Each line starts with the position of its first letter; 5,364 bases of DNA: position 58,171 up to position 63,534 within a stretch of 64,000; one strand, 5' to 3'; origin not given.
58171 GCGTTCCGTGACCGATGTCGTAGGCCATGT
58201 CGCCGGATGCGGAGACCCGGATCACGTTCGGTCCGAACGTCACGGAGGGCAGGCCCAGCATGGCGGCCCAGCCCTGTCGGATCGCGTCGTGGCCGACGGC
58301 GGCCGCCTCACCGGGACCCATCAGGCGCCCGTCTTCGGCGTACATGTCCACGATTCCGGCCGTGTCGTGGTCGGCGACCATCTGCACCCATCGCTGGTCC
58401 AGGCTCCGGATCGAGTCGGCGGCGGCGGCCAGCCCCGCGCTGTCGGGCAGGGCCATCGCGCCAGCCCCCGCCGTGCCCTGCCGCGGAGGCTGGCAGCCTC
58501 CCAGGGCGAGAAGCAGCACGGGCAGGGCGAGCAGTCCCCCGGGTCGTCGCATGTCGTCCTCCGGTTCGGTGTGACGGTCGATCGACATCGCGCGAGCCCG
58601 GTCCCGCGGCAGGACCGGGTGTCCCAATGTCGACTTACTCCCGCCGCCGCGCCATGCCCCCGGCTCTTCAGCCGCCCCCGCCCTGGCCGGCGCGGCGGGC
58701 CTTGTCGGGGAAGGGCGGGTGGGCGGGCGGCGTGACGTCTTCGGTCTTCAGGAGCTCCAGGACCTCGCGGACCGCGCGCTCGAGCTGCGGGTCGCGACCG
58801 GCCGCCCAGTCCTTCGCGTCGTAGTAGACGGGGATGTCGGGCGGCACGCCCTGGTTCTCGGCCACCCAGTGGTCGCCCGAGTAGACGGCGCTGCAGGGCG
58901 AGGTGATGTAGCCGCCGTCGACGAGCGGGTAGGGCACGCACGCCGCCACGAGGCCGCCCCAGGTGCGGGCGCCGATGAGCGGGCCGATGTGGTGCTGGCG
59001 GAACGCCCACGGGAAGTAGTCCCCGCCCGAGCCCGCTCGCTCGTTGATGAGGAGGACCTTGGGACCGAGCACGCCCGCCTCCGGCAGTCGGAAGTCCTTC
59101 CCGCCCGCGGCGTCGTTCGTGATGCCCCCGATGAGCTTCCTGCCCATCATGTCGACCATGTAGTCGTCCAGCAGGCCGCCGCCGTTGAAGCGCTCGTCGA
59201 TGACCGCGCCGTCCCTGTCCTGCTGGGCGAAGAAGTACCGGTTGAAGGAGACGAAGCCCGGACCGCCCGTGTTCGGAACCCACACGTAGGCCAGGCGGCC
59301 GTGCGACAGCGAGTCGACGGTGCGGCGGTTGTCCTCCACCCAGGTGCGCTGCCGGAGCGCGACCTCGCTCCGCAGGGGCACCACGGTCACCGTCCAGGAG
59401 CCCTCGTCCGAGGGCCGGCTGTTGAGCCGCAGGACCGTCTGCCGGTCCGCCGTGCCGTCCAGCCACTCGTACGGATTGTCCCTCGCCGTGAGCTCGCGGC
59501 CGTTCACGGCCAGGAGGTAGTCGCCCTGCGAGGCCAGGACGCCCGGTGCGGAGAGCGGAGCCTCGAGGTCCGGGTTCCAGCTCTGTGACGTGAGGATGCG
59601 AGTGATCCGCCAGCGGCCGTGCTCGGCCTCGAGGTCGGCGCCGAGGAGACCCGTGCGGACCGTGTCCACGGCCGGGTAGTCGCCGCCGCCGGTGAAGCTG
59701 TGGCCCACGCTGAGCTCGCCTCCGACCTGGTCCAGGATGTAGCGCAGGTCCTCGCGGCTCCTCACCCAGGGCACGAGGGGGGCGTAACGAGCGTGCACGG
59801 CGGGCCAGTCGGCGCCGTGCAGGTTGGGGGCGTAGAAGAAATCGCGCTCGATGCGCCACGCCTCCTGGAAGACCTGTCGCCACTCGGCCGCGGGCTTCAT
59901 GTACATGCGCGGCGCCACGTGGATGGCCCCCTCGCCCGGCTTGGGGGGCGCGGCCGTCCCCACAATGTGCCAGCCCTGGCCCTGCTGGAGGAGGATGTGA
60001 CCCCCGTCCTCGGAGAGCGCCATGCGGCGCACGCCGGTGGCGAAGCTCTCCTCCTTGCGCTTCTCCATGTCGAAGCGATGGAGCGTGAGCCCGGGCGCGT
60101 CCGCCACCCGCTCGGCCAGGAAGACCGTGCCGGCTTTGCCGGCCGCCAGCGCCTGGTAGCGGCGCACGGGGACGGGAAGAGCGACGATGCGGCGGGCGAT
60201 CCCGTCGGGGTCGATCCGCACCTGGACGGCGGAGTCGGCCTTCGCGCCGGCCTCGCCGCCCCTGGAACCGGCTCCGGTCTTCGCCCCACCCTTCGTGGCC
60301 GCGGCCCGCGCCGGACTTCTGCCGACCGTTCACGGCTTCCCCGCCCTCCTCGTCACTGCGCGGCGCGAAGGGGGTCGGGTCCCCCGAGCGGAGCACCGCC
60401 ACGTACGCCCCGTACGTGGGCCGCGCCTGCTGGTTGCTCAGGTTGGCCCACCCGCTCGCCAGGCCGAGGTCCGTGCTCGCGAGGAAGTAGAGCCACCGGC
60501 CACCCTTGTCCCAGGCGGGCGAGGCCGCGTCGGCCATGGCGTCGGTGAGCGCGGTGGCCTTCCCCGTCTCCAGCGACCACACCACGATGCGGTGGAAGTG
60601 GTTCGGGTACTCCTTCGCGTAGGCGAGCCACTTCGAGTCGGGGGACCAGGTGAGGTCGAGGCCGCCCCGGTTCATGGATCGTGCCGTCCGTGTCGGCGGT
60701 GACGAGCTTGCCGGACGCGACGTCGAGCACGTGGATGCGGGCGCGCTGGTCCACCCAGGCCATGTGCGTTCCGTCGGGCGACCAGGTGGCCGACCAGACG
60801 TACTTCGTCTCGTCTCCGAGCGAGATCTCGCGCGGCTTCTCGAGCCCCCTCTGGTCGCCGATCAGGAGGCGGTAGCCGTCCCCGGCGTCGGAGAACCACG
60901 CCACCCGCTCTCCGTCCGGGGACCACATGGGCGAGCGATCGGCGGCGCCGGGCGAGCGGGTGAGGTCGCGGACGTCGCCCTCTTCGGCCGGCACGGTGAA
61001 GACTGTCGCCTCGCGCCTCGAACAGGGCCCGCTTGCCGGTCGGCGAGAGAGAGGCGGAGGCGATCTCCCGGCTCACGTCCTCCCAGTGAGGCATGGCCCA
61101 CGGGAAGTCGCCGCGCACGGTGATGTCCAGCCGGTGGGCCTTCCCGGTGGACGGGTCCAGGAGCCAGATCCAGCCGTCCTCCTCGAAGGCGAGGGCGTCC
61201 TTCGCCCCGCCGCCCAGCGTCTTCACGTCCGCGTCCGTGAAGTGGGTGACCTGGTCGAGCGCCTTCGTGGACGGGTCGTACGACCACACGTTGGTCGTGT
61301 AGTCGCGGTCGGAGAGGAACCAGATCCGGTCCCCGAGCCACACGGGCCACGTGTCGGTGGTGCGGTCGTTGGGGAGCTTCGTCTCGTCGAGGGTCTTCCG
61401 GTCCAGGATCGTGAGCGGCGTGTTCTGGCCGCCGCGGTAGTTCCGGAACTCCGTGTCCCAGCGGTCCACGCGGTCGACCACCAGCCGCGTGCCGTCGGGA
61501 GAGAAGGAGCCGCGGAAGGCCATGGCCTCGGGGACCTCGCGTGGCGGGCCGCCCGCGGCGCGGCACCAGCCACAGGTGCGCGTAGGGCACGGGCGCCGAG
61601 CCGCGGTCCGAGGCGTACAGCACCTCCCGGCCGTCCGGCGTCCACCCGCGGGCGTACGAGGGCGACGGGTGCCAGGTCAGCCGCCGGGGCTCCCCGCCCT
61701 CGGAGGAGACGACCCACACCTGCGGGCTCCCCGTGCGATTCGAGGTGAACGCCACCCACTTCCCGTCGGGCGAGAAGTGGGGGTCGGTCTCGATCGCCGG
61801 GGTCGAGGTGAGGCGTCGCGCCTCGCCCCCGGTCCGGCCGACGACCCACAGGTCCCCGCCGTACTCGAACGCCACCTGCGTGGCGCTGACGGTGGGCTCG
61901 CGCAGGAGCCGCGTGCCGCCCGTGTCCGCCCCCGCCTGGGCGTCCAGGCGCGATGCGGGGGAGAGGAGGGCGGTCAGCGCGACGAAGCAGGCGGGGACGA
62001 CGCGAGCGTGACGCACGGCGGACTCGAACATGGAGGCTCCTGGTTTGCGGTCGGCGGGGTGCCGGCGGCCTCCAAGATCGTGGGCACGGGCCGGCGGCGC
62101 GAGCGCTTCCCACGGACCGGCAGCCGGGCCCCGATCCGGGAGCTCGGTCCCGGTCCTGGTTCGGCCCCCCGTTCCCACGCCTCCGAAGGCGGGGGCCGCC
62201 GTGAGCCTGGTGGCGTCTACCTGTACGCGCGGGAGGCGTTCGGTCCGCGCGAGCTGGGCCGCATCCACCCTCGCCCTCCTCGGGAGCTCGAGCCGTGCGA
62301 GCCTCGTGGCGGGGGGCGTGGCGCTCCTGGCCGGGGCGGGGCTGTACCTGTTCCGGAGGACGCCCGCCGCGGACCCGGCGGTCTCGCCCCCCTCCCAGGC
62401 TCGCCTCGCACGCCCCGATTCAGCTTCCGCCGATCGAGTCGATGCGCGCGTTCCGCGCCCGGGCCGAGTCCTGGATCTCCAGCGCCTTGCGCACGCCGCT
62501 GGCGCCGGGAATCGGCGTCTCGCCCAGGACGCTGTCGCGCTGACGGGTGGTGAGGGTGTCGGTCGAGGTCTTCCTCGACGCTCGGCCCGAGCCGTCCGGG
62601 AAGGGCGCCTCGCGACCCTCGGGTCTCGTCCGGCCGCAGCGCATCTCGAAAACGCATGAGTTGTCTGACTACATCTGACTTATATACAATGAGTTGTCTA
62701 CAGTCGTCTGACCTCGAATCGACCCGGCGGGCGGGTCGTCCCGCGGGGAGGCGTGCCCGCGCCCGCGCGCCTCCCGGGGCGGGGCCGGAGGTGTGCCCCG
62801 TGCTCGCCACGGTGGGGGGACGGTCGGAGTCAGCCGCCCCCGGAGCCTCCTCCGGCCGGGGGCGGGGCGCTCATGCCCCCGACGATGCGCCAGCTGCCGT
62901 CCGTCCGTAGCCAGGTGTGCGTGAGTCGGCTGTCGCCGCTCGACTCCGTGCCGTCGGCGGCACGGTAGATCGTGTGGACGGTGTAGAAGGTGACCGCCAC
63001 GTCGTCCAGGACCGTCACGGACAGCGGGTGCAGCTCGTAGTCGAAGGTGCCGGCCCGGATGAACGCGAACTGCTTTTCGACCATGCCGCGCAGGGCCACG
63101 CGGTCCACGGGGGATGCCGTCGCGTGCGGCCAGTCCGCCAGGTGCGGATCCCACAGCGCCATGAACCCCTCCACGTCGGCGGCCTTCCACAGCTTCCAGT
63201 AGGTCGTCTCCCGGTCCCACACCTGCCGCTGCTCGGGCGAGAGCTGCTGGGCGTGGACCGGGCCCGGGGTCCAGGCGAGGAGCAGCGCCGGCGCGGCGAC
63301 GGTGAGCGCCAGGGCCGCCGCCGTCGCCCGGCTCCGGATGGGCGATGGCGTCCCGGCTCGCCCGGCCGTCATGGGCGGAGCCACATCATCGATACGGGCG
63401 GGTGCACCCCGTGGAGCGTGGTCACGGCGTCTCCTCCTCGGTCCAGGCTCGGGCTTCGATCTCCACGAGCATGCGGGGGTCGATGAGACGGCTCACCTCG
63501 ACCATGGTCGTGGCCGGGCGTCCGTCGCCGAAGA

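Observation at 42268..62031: Cluster of frame-interrupted large secreted hydrolase genes next to intact neighbours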

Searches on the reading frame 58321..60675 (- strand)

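Call 7: search_protein_families(library=pfam, proteins=[window:58321-60675:-], max_evalue=0.01)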
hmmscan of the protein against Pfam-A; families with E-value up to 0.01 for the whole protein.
window:58321-60675:- (784 aa): 1 family
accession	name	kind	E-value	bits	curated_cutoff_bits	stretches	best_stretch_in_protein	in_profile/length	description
PF07676.18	PD40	-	0.0076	16.6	20.9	0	9-20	15-26/38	WD40-like Beta Propeller Repeat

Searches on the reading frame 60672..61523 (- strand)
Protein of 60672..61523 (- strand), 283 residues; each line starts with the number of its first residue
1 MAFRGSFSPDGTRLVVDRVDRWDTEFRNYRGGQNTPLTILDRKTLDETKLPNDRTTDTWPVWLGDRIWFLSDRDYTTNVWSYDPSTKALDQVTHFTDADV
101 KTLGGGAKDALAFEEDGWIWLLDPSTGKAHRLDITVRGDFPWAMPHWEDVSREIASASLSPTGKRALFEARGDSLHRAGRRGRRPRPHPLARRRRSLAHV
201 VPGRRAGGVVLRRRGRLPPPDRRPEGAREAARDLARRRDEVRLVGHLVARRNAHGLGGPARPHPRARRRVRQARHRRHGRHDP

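Call 7: search_protein_families(library=pfam, proteins=[window:60672-61523:-], max_evalue=0.01)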
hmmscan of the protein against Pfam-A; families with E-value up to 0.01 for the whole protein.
window:60672-61523:- (283 aa): 1 family
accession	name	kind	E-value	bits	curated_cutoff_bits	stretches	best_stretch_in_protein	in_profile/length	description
PF07676.18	PD40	-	0.0025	18.2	20.9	0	6-15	15-24/38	WD40-like Beta Propeller Repeat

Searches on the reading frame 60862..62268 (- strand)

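Call 7: search_protein_families(library=pfam, proteins=[window:60862-62268:-], max_evalue=0.01)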
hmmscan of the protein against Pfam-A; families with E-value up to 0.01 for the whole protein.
window:60862-62268:- (468 aa): 1 family
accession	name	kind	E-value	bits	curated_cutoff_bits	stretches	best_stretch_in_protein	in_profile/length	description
PF07676.18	PD40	-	2.6e-18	65.9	20.9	1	151-186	2-38/38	WD40-like Beta Propeller Repeat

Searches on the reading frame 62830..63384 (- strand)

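Call 68: search_protein_families(library=pfam, proteins=[window:62830-63384:-], max_evalue=0.001)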
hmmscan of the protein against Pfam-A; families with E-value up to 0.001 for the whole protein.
window:62830-63384:- (184 aa): 4 families
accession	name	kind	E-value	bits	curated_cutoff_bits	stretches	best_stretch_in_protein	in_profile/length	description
PF14534.12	DUF4440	-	3.6e-11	43.9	25.2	1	57-167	3-107/107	Domain of unknown function (DUF4440)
PF13474.12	SnoaL_3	-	3.7e-09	37.4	22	1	64-169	10-113/121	SnoaL-like domain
PF08332.16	CaMKII_AD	-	2.8e-05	24.7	22.1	1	55-169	5-121/128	Calcium/calmodulin dependent protein kinase II association domain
PF12680.13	SnoaL_2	-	9.8e-05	23.3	27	1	62-165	4-99/102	SnoaL-like domain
